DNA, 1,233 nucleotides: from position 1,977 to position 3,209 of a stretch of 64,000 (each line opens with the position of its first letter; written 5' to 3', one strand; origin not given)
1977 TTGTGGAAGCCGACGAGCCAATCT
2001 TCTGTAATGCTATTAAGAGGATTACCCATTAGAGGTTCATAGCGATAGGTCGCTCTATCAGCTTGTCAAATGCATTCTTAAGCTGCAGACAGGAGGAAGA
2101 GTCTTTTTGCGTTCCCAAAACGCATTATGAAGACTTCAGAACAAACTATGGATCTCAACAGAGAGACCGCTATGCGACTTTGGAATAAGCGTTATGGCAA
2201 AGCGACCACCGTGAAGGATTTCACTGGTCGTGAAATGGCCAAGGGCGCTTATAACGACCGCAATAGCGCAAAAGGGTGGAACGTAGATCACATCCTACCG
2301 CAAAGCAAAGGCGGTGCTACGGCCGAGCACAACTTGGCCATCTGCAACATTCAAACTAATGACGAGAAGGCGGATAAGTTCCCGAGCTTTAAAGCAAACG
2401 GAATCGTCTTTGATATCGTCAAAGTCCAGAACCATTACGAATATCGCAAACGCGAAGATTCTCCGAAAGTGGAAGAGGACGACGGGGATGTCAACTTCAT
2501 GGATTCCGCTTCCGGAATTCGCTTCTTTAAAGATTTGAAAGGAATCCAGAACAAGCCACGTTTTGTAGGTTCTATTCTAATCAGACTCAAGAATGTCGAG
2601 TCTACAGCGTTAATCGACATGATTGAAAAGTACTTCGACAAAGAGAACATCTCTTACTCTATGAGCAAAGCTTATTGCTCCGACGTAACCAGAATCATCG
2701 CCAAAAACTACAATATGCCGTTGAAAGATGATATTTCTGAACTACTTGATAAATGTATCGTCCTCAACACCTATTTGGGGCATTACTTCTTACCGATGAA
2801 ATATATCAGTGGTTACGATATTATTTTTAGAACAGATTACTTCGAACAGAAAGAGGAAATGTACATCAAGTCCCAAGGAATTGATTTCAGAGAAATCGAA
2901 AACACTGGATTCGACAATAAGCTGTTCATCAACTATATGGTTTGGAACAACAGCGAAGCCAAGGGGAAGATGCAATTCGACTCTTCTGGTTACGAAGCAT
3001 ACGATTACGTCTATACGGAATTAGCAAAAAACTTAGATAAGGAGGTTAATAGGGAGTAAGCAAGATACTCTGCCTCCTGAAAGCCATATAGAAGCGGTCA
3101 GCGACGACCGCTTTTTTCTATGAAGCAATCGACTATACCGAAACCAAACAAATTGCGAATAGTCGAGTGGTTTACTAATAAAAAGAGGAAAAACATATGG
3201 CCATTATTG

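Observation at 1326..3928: HNH-nuclease segment bracketed by direct repeats of the ncRNA 3' end plus terminator (island-like insertion scar)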

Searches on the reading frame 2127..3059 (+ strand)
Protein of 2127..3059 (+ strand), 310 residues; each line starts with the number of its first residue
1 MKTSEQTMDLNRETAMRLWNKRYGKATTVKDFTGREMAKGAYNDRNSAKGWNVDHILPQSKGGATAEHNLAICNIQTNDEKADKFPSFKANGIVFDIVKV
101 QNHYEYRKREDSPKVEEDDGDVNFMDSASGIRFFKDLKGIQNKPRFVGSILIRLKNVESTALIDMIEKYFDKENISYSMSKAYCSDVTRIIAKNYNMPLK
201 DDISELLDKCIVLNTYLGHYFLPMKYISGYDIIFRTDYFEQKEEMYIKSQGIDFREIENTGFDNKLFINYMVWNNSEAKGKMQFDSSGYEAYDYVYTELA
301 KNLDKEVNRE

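Call 8: search_protein_families(library=padloc, proteins=[window:2127-3059:+], max_evalue=1)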
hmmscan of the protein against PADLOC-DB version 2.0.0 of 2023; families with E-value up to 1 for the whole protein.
window:2127-3059:+ (310 aa): 0 families

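Call 10: search_protein_families(library=pfam, proteins=[window:2127-3059:+], max_evalue=1)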
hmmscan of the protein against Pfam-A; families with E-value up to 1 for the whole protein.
window:2127-3059:+ (310 aa): 4 families
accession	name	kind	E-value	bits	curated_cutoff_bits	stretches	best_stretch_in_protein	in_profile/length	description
PF13395.12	HNH_4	-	3.1e-05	24.3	22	1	49-86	16-53/54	HNH endonuclease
PF14279.12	HNH_5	-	0.00052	20.3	27.5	1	49-74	11-37/56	HNH endonuclease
PF01844.29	HNH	-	0.0067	17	21.4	1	49-72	12-35/47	HNH endonuclease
PF02893.26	GRAM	-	0.055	13.8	23.6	1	226-287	34-93/112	GRAM domain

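Call 21: search_dna_similar(query=window:2127-3059:+, collection=phages, mode=protein, max_rows=25)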
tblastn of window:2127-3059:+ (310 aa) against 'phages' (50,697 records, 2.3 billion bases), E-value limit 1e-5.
No match.

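Call 22: find_homologous_proteins(query=window:2127-3059:+, max_evalue=0.001)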
Query window:2127-3059:+ (310 aa): 1388 proteins with E <= 0.001 among 1666 candidates; the best 120 are listed.
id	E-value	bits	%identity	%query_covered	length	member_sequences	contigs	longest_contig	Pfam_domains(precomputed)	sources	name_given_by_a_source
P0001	1.6e-193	660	94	100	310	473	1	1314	-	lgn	-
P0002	1.3e-184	630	90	100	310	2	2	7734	-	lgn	-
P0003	8.1e-184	628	90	100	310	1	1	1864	-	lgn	-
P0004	2.1e-183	626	89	100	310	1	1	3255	-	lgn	-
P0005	2.4e-183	626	89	100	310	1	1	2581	-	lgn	-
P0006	6.9e-183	625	89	100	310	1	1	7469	-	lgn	-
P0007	2.6e-182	623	89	100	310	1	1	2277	-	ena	-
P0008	1.2e-181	621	89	100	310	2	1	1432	-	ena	-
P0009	5.3e-181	618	90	100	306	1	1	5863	-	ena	-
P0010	2.2e-180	616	90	100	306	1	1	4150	-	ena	-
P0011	1.9e-179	613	90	98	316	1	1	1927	PF13395.13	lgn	-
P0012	2.5e-179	613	90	100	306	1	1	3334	-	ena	-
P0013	5.0e-179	612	89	100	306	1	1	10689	-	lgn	-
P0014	5.8e-179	612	88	100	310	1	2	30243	-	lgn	-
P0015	6.1e-179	612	89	100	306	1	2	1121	-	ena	-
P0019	2.1e-177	607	89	100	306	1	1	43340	-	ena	-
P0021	1.1e-176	604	87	100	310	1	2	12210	PF13395.13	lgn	-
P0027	8.1e-175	598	87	100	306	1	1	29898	-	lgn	-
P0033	7.7e-168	575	84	99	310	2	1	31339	PF13395.13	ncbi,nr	ncbi:MAG: HNH endonuclease [Bacilli bacterium]|nr:HNH endonuclease [Bacilli bacterium]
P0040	7.3e-128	444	66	97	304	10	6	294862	PF13395.13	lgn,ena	-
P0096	8.4e-118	411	61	99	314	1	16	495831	PF13395.13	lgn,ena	-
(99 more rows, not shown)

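Call 23: find_encoding_contigs(protein=P0019, flank=10000, max_places=3)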
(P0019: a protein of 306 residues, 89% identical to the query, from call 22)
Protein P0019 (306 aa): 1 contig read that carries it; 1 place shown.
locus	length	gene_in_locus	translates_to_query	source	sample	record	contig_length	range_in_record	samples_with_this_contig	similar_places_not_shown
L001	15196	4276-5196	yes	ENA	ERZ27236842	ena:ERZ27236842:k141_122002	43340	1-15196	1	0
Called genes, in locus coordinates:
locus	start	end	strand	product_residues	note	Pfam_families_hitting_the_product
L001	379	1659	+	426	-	PF13173:AAA_14, PF13635:DUF4143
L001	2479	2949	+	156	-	PF01381:HTH_3, PF13560:HTH_31 (faint), PF01909:NTP_transf_2, PF18765:Polbeta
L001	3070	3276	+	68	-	PF01934:HepT-like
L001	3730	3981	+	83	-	-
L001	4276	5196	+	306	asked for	-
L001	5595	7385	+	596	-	-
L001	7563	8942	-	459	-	PF01637:ATPase_2, PF13173:AAA_14 (weak), PF03008:DUF234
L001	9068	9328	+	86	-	-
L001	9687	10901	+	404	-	PF04326:SLFN_AlbA_2 (faint), PF13749:HATPase_c_4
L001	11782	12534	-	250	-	PF01790:LGT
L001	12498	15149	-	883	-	-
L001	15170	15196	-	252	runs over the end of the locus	-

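Call 24: find_encoding_contigs(protein=P0033, flank=10000, max_places=3)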
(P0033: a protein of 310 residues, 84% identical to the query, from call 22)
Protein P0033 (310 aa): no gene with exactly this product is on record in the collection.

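Call 25: find_encoding_contigs(protein=P0014, flank=10000, max_places=3)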
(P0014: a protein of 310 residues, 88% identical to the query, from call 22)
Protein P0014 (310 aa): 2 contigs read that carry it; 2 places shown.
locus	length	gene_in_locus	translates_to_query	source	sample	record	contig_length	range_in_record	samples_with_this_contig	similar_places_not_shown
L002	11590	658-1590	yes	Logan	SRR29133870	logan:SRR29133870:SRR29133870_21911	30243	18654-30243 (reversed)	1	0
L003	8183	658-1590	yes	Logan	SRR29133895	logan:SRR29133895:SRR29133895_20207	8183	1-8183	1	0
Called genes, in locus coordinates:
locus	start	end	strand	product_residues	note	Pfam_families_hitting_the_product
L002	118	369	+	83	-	-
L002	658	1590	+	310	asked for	-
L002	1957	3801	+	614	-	-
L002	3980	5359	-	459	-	PF01637:ATPase_2, PF13173:AAA_14 (weak), PF03008:DUF234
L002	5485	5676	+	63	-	-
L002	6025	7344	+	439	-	PF04326:SLFN_AlbA_2, PF13749:HATPase_c_4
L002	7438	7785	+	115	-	PF14501:HATPase_c_5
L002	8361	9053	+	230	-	-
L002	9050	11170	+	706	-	-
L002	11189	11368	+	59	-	-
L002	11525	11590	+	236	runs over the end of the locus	-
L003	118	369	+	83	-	-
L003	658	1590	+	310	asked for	-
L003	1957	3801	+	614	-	-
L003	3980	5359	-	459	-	PF01637:ATPase_2, PF13173:AAA_14 (weak), PF03008:DUF234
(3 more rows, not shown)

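Call 37: find_encoding_contigs(protein=P0040, flank=10000, max_places=3)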
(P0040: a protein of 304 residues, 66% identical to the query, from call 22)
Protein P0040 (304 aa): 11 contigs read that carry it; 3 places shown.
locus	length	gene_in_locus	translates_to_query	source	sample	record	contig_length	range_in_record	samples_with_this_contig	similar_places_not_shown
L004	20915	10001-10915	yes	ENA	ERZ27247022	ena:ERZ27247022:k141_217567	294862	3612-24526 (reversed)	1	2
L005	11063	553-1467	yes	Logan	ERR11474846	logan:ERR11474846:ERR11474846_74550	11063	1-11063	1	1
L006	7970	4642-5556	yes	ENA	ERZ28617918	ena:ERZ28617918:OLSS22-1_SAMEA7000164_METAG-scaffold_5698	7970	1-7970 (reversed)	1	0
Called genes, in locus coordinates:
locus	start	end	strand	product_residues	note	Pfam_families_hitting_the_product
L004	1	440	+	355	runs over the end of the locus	PF00089:Trypsin (weak), PF13365:Trypsin_2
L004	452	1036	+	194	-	-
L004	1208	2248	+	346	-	PF08240:ADH_N, PF16912:Glu_dehyd_C, PF00107:ADH_zinc_N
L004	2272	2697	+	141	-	PF24716:WapI (weak)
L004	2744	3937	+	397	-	PF00155:Aminotran_1_2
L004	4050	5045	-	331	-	PF13349:DUF4097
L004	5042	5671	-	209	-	PF22564:HAAS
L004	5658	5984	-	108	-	PF13601:HTH_34 (weak), PF03551:PadR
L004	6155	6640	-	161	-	PF01047:MarR (weak), PF13404:HTH_AsnC-type, PF13412:HTH_24, PF01037:AsnC_trans_reg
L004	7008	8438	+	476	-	PF00206:Lyase_1, PF10415:FumaraseC_C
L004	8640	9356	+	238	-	PF00702:Hydrolase (faint), PF08282:Hydrolase_3 (faint), PF03332:PMM (weak)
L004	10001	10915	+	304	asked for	PF13395:HNH_4 (faint)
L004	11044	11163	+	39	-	-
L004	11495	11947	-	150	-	PF12728:HTH_17 (weak)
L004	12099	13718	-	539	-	PF00239:Resolvase, PF07508:Recombinase, PF13408:Zn_ribbon_recom, PF14287:DUF4368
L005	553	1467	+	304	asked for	PF13395:HNH_4 (faint)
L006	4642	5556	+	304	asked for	PF13395:HNH_4 (faint)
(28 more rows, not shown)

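Call 38: find_encoding_contigs(protein=P0096, flank=10000, max_places=3)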
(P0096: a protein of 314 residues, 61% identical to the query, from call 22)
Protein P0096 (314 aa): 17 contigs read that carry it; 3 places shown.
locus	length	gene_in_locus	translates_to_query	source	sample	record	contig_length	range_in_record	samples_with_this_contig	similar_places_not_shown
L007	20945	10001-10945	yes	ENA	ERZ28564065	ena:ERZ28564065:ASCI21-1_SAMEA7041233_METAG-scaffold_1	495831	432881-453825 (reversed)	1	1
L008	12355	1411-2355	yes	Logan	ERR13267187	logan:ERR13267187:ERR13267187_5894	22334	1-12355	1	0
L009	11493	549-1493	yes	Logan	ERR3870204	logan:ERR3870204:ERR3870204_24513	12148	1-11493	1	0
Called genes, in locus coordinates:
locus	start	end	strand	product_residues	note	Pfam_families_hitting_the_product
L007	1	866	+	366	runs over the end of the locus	PF00248:Aldo_ket_red, PF13183:Fer4_8 (faint), PF13746:Fer4_18 (faint), PF13237:Fer4_10 (weak), PF13187:Fer4_9, PF13534:Fer4_17 (weak)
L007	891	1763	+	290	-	PF04015:DUF362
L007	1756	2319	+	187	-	PF07155:ECF-ribofla_trS, PF07694:5TM-5TMR_LYT (faint), PF12822:ECF_trnsprt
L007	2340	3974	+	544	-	PF04018:VCA0040-like, PF01553:Acyltransferase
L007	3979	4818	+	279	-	PF00781:DAGK_cat, PF19279:YegS_C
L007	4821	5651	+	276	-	PF01553:Acyltransferase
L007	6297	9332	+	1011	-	PF13424:TPR_12 (weak), PF24885:TPR_NPHP3, PF13424:TPR_12, PF00515:TPR_1 (weak), PF13374:TPR_10 (weak), PF13424:TPR_12, PF17874:TPR_MalT, PF13424:TPR_12, +9 more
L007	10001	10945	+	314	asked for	PF13395:HNH_4 (faint)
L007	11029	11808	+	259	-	-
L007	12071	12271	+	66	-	-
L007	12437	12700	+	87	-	-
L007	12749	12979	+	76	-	PF11867:T1RH-like_C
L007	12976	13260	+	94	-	PF11867:T1RH-like_C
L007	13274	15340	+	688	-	PF03235:GmrSD_N, PF07510:GmrSD_C, PF18899:DUF5655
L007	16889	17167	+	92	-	-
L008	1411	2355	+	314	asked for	PF13395:HNH_4 (faint)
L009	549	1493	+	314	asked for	PF13395:HNH_4 (faint)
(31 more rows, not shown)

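Call 49: find_encoding_contigs(protein=window:2127-3059:+, flank=10000, max_places=6)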
Protein window:2127-3059:+ (310 aa): 3 contigs read that carry it; 3 places shown.
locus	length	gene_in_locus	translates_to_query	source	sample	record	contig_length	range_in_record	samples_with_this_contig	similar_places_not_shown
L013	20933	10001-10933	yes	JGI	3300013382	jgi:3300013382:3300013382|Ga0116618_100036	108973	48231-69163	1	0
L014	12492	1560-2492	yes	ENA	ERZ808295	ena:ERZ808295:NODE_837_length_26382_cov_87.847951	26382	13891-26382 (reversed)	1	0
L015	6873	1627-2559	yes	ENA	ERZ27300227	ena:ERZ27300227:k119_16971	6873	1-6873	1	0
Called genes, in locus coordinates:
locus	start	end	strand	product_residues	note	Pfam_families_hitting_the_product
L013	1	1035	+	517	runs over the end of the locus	PF02384:N6_Mtase (faint), PF07669:Eco57I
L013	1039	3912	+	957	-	PF10544:T5orf172, PF13455:MUG113, PF04851:ResIII (weak)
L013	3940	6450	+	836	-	PF13304:AAA_21 (faint)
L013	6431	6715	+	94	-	-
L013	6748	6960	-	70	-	PF13783:DUF4177 (weak)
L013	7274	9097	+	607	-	PF13306:LRR_5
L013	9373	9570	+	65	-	-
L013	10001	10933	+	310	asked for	-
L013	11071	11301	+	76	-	-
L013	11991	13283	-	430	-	PF13173:AAA_14, PF13635:DUF4143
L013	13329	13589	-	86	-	-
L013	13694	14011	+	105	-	-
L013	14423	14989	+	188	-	-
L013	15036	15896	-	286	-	-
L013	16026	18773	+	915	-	-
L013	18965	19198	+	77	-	-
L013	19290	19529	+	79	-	-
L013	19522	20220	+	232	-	PF03167:UDG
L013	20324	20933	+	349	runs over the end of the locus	-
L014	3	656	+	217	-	?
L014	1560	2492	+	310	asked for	-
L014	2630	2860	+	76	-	-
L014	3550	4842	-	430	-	PF13173:AAA_14, PF13635:DUF4143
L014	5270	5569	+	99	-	-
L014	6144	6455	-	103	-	-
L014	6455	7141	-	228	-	-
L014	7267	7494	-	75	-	-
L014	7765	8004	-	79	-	-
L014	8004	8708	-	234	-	-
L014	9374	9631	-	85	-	-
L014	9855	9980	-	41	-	-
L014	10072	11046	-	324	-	PF14622:Ribonucleas_3_3, PF00636:Ribonuclease_3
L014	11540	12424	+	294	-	PF12762:DDE_Tnp_IS1595 (weak)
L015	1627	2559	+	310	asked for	-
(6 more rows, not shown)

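Call 70: search_protein_families(library=pfam, alignment_id=A4, max_evalue=0.00001)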
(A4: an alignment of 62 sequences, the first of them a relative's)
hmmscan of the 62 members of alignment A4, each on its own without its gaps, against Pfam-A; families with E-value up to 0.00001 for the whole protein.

A. member 1, L013:11991-13283:- (430 aa): 2 families
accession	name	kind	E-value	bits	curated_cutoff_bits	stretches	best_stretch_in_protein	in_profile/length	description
PF13173.12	AAA_14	-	4.1e-29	101.6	27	1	21-164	4-128/129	AAA domain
PF13635.12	DUF4143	-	1.8e-16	60.7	28.1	1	211-369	2-156/160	Domain of unknown function (DUF4143)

B. families by the number of members that match (of 62 scanned): 54 families (the first 25 are shown)
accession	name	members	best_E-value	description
PF03235.19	GmrSD_N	3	1.1e-34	GmrSD restriction endonuclease, N-terminal domain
PF13304.12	AAA_21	3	9.4e-26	AAA domain, putative AbiEii toxin, Type IV TA system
PF09848.15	SLFN-g3_helicase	2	4.8e-70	Schlafen group 3, DNA/RNA helicase domain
PF13635.12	DUF4143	2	1.2e-25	Domain of unknown function (DUF4143)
PF13538.12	UvrD_C_2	2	3.1e-11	UvrD-like helicase C-terminal domain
PF02463.25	SMC_N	2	7.3e-09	RecF/RecN/SMC N terminal domain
PF04851.21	ResIII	2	7.3e-07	Type III restriction enzyme, res subunit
PF00291.31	PALP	1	1.5e-80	Pyridoxal-phosphate dependent enzyme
PF02645.21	DegV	1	6.6e-73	Uncharacterised protein, DegV family COG1307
PF18982.5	JetA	1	6.2e-67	Wadjet protein JetA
PF07669.17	Eco57I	1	5.3e-36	Eco57I restriction-modification methylase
PF13421.11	Band_7_1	1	1.3e-35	SPFH domain-Band 7 family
PF07693.20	KAP_NTPase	1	3e-34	KAP family P-loop domain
PF00872.24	Transposase_mut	1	1.3e-32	Transposase, Mutator family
PF13173.12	AAA_14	1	4.1e-29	AAA domain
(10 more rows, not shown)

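Call 72: search_protein_families(library=pfam, proteins=[L013:15036-15896:-, L014:6455-7210:-, L014:8004-8708:-, L013:14423-14989:+], max_evalue=0.0001)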
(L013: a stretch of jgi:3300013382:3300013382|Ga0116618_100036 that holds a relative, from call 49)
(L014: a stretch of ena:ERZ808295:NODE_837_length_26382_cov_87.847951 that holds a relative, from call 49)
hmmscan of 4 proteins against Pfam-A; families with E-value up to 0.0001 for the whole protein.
L013:15036-15896:- (286 aa): 0 families

L014:6455-7210:- (251 aa): 0 families

L014:8004-8708:- (234 aa): 0 families

L013:14423-14989:+ (188 aa): 1 family
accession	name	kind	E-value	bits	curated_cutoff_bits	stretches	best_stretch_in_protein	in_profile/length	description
PF09369.15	MZB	-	8.7e-05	23.6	24.2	0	11-72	4-63/80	MrfA Zn-binding domain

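Call 78: search_solved_structures(query=window:2127-3059:+, max_evalue=1)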
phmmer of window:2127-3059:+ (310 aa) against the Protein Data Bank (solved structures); distinct sequences matched with E-value up to 1: 0.

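Call 79: search_protein_families(library=phrogs, proteins=[window:2127-3059:+], max_evalue=0.1)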
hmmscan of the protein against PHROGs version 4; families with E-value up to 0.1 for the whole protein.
window:2127-3059:+ (310 aa): 12 families
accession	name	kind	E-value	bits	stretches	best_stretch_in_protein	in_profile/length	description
phrog_16726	-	DNA, RNA and nucleotide metabolism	4.6e-05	24.3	1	48-85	107-144/308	HNH endonuclease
phrog_33554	-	DNA, RNA and nucleotide metabolism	5.1e-05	24.5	1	33-108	25-99/114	HNH endonuclease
phrog_9645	-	DNA, RNA and nucleotide metabolism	0.00013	22.7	1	48-110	36-93/168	HNH endonuclease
phrog_6050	-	DNA, RNA and nucleotide metabolism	0.00026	20.9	1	48-85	324-361/402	HNH endonuclease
phrog_8660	-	DNA, RNA and nucleotide metabolism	0.0013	19.9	1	49-86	144-181/196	HNH endonuclease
phrog_25184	-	DNA, RNA and nucleotide metabolism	0.0021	18.5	1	52-88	128-164/209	HNH endonuclease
phrog_2214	-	DNA, RNA and nucleotide metabolism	0.0023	18.1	1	41-84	197-239/429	HNH endonuclease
phrog_1035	-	DNA, RNA and nucleotide metabolism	0.0085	17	1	20-86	137-215/271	endonuclease VII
phrog_5718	-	DNA, RNA and nucleotide metabolism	0.023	14.7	1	17-85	121-177/394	HNH endonuclease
phrog_4590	-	unknown function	0.024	16.1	1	44-83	44-83/100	-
phrog_17283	-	DNA, RNA and nucleotide metabolism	0.026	15.8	1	53-85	11-44/71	HNH endonuclease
phrog_9508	-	DNA, RNA and nucleotide metabolism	0.034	15.1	1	42-87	32-77/171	HNH endonuclease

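Call 80: search_protein_families(library=ncbifam, proteins=[window:2127-3059:+], max_evalue=0.1)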
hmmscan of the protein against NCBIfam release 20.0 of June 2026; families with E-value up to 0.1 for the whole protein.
window:2127-3059:+ (310 aa): 2 families
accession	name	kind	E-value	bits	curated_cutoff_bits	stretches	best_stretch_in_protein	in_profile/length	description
NF049971.1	CRISPR_Cas9d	exception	1.3e-06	27.4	375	1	47-87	559-599/986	type II CRISPR RNA-guided endonuclease Cas9d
NF040563.1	guided_IscB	equivalog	0.01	15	175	1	46-88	200-243/314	RNA-guided endonuclease IscB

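Call 88: search_protein_representatives(protein=window:2127-3059:+)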
Query: 310 residues. Proteins with E-value up to 0.001 (for the whole library): 426; up to 1e-10: 210; up to 1e-30: 72. The best 150 are listed.
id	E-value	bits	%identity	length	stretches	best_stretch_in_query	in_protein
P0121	3.6e-89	315.4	55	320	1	2-308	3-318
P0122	5.6e-89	314.7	52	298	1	16-308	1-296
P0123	4.9e-84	298.5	42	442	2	4-305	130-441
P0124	7.3e-83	294.6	50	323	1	3-309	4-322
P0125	2.9e-78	279.5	66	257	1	16-207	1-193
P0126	2.4e-77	276.5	49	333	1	2-309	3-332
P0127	2.8e-76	273.0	49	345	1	2-309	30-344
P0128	8.6e-75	268.1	51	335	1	5-305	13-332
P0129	2.2e-74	266.8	47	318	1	7-308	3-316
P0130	2.9e-71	256.6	47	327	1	8-309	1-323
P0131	1.7e-70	254.1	47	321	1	4-284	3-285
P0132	1.9e-69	250.6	49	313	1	6-305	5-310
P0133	2.1e-69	250.4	51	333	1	2-309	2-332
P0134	8.5e-67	241.9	48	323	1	8-307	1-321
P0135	6.9e-65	235.6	58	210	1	112-308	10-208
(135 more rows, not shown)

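Call 99: predict_structure(alignment_id=A7)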
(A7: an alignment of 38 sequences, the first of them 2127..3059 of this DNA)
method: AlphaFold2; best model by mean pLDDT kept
length: 310 residues; sequences in the alignment: 38
mean_pLDDT: 68.2   pTM: 0.55
mean pLDDT of the five models: 68.2, 67.5, 64.9, 64.8, 63.4
residues with pLDDT >= 90: 74; 70-90: 99; 50-70: 34; < 50: 103
segments of 3 or more residues with pLDDT < 50: 1-85, 100-104, 111-119
pLDDT, mean of each block of 10 residues (from residue 1): 36 39 42 40 40 36 37 36 50 54 53 43 74 68 80 90 87 76 72 78 90 96 94 92 82 82 93 92 87 91 87
secondary structure, 60 per line:
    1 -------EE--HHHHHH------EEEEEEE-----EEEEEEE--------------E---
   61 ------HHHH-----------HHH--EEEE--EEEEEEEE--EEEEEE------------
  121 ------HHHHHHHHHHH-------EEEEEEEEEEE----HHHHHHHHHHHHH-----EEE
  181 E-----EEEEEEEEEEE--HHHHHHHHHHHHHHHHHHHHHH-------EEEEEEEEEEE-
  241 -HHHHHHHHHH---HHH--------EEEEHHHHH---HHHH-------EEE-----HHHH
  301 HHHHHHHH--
elements in order: H12-17 E24-30 E36-42 H67-70 E87-90 E93-100 E103-108 H127-137 E145-155 H160-172 E178-181 E187-197 H200-221 E229-239 H242-251 E266-269 H270-274 H278-281 E289-291 H297-308
